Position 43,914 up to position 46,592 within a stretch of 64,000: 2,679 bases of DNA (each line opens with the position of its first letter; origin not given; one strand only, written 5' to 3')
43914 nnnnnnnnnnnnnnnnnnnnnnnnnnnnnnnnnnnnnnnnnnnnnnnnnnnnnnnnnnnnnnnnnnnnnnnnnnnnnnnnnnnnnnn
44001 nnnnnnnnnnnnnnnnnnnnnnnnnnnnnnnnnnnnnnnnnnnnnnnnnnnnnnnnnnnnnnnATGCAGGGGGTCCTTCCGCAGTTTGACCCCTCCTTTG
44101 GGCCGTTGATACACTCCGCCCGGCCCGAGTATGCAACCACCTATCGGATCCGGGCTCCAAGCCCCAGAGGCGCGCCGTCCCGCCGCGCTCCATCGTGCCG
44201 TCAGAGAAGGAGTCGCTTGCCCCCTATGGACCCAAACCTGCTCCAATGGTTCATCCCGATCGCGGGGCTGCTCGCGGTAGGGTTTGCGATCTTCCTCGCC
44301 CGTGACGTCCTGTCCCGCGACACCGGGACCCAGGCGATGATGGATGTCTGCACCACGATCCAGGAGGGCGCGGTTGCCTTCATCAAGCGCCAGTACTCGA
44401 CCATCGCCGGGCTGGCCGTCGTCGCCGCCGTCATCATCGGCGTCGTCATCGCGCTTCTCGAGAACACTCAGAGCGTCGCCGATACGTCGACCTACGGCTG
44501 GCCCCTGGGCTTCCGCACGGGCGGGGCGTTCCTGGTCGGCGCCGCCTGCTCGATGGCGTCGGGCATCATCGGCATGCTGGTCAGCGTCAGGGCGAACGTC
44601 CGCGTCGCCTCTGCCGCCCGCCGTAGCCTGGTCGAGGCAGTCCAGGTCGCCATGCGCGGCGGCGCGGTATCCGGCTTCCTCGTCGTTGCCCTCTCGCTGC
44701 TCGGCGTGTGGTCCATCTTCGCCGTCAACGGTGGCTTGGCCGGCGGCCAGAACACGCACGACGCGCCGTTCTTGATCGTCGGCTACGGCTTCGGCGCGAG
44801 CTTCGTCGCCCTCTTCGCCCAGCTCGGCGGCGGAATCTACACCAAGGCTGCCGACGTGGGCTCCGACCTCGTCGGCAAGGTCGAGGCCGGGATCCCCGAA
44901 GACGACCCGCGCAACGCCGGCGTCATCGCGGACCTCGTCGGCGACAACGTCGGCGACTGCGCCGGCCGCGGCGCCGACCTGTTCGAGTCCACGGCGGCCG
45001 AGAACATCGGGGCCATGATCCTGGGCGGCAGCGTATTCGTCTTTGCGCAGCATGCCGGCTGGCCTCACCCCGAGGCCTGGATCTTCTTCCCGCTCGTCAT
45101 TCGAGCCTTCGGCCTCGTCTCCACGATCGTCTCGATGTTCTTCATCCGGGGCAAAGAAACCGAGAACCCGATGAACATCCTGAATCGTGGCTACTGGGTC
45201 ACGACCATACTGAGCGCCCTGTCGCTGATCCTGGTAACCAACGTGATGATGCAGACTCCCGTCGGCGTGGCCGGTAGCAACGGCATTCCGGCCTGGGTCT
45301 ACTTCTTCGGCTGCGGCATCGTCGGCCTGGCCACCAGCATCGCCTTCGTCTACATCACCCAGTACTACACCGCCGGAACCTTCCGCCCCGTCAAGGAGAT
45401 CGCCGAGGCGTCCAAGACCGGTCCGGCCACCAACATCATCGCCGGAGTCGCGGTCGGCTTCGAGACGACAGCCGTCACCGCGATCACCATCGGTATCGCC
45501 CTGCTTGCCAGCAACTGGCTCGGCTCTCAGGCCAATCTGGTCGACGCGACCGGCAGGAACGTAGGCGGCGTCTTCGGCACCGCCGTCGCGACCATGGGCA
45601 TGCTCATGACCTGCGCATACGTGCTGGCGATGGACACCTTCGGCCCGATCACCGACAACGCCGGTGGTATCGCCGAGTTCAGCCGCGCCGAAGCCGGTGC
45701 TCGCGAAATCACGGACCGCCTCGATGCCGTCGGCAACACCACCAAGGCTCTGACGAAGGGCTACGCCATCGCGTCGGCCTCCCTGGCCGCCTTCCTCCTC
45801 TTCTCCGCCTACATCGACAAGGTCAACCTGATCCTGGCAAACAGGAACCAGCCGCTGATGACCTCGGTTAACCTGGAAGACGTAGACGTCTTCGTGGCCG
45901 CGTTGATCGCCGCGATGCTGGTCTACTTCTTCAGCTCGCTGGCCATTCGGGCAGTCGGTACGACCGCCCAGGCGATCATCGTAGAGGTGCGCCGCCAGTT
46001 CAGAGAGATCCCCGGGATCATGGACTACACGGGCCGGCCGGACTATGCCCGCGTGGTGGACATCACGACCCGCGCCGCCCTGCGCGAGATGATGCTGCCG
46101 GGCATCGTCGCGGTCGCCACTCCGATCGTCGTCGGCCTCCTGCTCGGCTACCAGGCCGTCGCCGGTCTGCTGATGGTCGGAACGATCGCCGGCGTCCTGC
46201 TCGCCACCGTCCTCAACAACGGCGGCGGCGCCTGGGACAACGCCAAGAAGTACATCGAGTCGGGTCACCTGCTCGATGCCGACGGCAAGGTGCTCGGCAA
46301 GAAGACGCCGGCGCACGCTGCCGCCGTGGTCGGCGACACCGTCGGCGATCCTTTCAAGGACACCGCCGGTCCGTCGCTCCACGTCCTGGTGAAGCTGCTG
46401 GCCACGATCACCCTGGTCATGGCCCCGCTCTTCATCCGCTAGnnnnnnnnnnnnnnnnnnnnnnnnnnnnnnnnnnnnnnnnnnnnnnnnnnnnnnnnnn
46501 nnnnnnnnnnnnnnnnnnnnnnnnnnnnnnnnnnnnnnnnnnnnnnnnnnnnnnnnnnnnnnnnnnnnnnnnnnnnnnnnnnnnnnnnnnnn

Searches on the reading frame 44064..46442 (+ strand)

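Call 63: search_protein_families(library=pfam, proteins=[window:44064-46442:+], max_evalue=0.00001)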
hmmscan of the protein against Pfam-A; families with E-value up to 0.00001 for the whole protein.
window:44064-46442:+ (792 aa): 1 family
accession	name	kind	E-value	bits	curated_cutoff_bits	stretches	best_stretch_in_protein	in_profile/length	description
PF03030.21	H_PPase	-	2.2e-242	806.8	29.7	1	69-786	1-645/645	Inorganic H+ pyrophosphatase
